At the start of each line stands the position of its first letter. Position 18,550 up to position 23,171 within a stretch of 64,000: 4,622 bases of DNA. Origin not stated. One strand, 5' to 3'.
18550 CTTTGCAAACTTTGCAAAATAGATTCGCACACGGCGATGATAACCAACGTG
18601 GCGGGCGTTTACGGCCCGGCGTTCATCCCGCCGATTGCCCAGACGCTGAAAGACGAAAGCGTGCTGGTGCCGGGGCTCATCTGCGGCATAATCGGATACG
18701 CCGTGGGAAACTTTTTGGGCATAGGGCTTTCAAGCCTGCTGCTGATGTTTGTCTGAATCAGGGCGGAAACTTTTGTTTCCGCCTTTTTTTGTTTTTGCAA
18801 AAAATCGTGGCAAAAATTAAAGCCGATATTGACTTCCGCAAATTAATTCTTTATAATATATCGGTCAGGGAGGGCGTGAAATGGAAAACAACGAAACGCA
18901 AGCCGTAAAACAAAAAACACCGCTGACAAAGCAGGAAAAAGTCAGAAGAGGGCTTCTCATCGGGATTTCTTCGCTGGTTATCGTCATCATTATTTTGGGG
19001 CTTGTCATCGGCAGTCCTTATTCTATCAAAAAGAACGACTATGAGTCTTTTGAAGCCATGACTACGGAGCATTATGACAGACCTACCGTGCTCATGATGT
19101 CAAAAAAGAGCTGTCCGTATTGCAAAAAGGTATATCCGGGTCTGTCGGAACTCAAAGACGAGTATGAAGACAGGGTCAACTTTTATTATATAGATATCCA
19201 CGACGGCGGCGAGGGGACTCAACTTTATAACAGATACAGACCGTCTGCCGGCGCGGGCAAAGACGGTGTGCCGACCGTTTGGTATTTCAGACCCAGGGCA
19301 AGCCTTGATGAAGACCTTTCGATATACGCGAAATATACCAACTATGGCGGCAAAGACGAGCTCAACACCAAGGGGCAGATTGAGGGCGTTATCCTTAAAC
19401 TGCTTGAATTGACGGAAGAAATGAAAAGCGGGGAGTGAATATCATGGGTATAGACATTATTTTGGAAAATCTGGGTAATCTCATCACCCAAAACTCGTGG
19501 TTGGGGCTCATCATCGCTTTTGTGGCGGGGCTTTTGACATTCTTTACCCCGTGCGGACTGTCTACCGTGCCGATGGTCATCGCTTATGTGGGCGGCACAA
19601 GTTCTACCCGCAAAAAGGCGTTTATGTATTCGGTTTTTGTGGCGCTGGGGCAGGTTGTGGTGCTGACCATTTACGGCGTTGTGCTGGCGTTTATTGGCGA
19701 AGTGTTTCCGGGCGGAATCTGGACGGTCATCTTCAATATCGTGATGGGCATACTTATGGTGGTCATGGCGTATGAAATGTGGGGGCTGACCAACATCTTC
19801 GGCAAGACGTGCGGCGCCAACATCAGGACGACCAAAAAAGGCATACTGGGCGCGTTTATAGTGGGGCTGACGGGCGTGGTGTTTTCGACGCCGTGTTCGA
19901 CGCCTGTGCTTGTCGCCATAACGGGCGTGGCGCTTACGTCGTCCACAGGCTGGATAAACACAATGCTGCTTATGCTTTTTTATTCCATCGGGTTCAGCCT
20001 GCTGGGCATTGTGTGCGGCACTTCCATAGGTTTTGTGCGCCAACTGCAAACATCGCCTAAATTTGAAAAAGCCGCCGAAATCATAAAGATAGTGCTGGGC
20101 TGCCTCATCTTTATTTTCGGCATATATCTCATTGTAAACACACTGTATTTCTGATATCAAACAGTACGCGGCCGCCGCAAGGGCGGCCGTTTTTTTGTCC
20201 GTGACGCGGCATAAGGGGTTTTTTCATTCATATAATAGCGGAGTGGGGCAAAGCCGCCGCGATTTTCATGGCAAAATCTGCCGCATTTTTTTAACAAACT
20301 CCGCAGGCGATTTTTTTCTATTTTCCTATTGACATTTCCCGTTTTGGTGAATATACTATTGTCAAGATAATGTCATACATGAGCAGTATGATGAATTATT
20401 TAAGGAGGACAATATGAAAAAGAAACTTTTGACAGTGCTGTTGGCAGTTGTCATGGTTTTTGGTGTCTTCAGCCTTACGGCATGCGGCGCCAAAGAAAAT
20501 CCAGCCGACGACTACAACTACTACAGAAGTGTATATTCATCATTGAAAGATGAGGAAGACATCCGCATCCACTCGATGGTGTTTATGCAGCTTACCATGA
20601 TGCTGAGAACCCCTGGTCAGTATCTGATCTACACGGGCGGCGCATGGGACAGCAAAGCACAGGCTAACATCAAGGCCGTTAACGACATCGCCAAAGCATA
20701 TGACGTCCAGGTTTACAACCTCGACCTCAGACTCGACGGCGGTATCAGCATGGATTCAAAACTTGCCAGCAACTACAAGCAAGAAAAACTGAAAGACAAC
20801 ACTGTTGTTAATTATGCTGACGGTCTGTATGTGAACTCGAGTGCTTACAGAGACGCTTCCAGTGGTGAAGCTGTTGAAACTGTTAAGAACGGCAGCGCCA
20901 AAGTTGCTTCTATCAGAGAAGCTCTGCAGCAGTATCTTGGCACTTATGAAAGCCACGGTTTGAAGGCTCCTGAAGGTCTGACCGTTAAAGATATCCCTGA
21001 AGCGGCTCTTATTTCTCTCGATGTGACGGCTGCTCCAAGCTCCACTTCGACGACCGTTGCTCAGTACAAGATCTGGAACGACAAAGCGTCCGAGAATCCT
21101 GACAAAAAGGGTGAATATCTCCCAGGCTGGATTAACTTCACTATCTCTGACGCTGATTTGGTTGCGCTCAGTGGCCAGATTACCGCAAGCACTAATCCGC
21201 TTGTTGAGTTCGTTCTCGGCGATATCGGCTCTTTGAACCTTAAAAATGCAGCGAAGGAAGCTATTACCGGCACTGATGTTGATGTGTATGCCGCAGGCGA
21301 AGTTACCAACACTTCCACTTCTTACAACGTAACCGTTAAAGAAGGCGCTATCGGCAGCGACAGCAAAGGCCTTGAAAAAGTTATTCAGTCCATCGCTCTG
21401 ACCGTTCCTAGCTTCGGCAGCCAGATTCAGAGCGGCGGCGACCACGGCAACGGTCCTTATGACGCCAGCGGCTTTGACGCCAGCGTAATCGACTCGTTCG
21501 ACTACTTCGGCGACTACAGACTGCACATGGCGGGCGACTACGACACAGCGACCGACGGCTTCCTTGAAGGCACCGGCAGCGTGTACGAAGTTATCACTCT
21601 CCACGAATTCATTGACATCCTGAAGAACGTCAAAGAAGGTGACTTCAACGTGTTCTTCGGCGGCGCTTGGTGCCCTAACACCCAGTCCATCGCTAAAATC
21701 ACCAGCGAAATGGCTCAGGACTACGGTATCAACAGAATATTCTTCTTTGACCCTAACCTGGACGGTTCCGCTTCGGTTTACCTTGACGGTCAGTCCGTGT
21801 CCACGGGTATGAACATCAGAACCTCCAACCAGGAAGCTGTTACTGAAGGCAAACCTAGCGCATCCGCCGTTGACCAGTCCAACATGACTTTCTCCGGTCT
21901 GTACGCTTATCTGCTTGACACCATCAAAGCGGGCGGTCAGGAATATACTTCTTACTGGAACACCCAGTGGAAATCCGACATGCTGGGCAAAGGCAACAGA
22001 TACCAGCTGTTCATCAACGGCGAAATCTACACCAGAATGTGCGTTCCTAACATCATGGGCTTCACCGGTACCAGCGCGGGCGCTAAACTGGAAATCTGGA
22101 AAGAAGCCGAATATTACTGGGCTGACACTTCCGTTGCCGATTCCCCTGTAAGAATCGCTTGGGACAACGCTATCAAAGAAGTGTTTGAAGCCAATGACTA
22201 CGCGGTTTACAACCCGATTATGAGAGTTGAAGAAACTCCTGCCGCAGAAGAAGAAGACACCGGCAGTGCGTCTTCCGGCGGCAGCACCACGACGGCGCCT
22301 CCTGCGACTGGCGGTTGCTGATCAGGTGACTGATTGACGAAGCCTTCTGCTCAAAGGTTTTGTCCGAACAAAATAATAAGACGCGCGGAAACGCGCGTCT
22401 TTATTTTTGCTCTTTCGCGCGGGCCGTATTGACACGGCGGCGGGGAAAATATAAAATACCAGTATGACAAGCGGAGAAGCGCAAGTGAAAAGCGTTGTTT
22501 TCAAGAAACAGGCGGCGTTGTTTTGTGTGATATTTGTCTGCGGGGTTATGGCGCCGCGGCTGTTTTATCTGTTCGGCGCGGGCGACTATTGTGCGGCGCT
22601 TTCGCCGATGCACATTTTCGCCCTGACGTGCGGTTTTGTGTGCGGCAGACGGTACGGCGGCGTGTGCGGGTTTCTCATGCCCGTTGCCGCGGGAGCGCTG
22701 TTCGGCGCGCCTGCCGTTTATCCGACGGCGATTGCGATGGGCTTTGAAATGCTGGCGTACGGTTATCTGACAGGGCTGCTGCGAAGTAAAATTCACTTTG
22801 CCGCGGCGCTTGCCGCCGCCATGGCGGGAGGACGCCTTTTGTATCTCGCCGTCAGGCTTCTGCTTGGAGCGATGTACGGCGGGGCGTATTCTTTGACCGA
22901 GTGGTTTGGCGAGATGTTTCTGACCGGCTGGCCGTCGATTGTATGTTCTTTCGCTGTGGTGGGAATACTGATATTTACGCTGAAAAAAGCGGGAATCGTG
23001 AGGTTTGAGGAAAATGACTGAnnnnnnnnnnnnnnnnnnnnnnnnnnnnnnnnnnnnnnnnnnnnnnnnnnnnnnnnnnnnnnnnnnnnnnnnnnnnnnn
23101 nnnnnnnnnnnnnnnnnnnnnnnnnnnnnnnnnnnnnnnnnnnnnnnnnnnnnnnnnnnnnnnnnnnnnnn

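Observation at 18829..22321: Membrane thioredoxin + CcdA reductant-import operon placed directly upstream of the monothiol lipoprotein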

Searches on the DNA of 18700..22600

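Call 54: search_rna_families(source=window, start=18700, end=22600, threshold=evalue, max_evalue=1)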
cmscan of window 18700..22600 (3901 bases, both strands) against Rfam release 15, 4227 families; matches with E-value up to 1: 5.
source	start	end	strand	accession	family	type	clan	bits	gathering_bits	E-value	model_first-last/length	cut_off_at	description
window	20144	20194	+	RF01388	isrD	Gene; sRNA;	-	30.8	37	0.0024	1-51/51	no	isrD Hfq binding RNA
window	18700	18796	+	RF00558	L20_leader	Cis-reg; leader;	-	25.5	58.7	0.059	28-127/127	5'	Ribosomal protein L20 leader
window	22333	22406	+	RF00512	Leu_leader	Cis-reg; leader;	-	20.8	50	0.51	1-148/148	no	Leucine operon leader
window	22358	22430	-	RF02621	BSnc120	Gene; sRNA;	-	19.2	114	0.98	1-88/88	no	Brucella sRNA 120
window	18940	18994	-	RF01127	sR42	Gene; snRNA; snoRNA; CD-box;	-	18.3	38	0.38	1-63/63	no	Small nucleolar RNA sR42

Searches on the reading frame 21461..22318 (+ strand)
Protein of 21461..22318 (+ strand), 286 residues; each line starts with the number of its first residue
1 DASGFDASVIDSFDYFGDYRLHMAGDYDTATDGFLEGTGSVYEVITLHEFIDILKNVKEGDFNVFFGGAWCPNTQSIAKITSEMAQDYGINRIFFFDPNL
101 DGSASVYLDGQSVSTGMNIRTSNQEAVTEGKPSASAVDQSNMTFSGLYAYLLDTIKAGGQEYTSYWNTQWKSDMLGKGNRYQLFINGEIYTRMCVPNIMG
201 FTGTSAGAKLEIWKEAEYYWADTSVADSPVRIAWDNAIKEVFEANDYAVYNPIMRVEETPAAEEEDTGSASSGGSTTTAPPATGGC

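Call 87: predict_structure(alignment_id=A4)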
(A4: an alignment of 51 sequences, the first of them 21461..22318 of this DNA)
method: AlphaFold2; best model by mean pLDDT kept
length: 286 residues; sequences in the alignment: 51
mean_pLDDT: 64.1   pTM: 0.65
mean pLDDT of the five models: 64.1, 62.2, 61.9, 58.5, 58.0
residues with pLDDT >= 90: 42; 70-90: 93; 50-70: 41; < 50: 110
segments of 3 or more residues with pLDDT < 50: 1-13, 24-26, 29-36, 101-141, 171-177, 249-286
pLDDT, mean of each block of 10 residues (from residue 1): 35 51 51 53 78 86 84 82 86 76 41 39 44 44 66 90 75 49 70 85 91 88 86 92 70 38 32 33 32
secondary structure, 60 per line:
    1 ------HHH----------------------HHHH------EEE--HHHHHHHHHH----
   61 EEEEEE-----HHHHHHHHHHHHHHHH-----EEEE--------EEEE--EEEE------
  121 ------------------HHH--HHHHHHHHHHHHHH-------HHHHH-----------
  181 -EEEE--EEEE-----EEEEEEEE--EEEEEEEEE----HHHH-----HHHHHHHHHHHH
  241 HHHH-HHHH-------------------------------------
elements in order: H32-35 E42-44 H47-56 E61-66 H72-87 E93-96 E105-108 E111-114 H144-157 H165-169 E182-185 E188-191 E197-204 E207-215 H220-223 H229-244 H246-249

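Call 89: fold_search(model_id=the predicted structure, library=pdb)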
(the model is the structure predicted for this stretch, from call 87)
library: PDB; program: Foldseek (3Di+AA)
matches with E <= 10: 759; with E <= 0.001: 0
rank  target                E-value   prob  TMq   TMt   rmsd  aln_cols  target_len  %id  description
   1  1zma                  3.2e-03  0.99  0.24  0.52   7.3       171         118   11  Crystal Structure of the Bacterocin Transport Accessory Protein from Streptococcus pneumoniae (released 2005-06-21)
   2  9kcm_T                5.1e-03  0.96  0.27  0.49   7.2       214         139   10  Cryo-EM structure of human sodium pump E1003K complexed with NDRG3 and TMX2 in (2Na+)E1-AMPPCP state (released 2025-11-12)
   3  9epc_O                5.9e-03  0.98  0.26  0.57   7.4       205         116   12  Cryo-EM structure of the Plastid-encoded RNA polymerase from Sinapis alba (released 2025-06-18)
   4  3dxb_A                5.9e-03  0.38  0.19  0.24  20.4       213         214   13  Structure of the UHM domain of Puf60 fused to thioredoxin (released 2008-10-28)
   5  2f51_A                7.1e-03  0.93  0.25  0.53   7.5       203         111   13  Structure of Trichomonas vaginalis thioredoxin (released 2006-01-31)
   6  9epc_P                8.1e-03  0.99  0.19  0.47   2.4        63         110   22  Cryo-EM structure of the Plastid-encoded RNA polymerase from Sinapis alba (released 2025-06-18)
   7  2h74_A                9.9e-03  0.87  0.16  0.38   3.4        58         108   28  Crystal Structure of Thioredoxin Mutant D2E in Hexagonal (p61) Space Group (released 2007-05-15)
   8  1keb_A                1.1e-02  0.98  0.28  0.64   5.0       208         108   14  Crystal Structure of Double Mutant M37L,P40S E.coli Thioredoxin (released 2002-11-13)
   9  5hr1_A                1.1e-02  0.97  0.18  0.44   2.7        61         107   28  Crystal structure of thioredoxin L107A mutant (released 2017-02-22)
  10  2eio_A                1.1e-02  0.96  0.17  0.42   2.8        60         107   28  Design of Disulfide-linked Thioredoxin Dimers and Multimers Through Analysis of Crystal Contacts (released 2007-09-11)
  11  7sce_A                1.1e-02  0.96  0.18  0.14   2.8        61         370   28  Ternary complex of fixed-arm Trx-3ost5 (I299E) with 8mer-2 octasaccharide substrate and co-factor product PAP (released 2022-01-19)
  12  2o8v_B                1.1e-02  0.94  0.24  0.55   8.2       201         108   12  PAPS reductase in a covalent complex with thioredoxin C35A (released 2007-03-27)
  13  2ypm                  1.1e-02  0.91  0.17  0.41   3.0        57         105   24  Crystal Structure of Ancestral Thioredoxin Relative to Last Animal and Fungi Common Ancestor (LAFCA) from the Precambria (released 2013-08-21)
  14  6g62                  1.1e-02  0.91  0.26  0.55   8.5       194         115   11  Crystal structure of thioredoxin O2 from Arabidopsis thaliana in oxidized state (released 2018-10-24)
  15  7f05_B                1.2e-02  0.93  0.29  0.24   7.1       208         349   12  Crystal structure of human cardiac calsequestrin bound with calcium (released 2022-06-08)
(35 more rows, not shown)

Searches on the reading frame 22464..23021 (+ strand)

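Call 3: search_protein_families(library=pfam, proteins=[window:22464-23021:+], max_evalue=0.1)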
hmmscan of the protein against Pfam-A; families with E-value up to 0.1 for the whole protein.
window:22464-23021:+ (185 aa): 1 family
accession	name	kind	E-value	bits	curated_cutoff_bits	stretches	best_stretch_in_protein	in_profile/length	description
PF12822.12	ECF_trnsprt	-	0.017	15.6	30.7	1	35-173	25-164/169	ECF transporter, substrate-specific component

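Call 4: search_protein_families(library=ncbifam, proteins=[window:22464-23021:+], max_evalue=0.1)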
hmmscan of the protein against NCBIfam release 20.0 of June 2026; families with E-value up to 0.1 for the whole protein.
window:22464-23021:+ (185 aa): 0 families
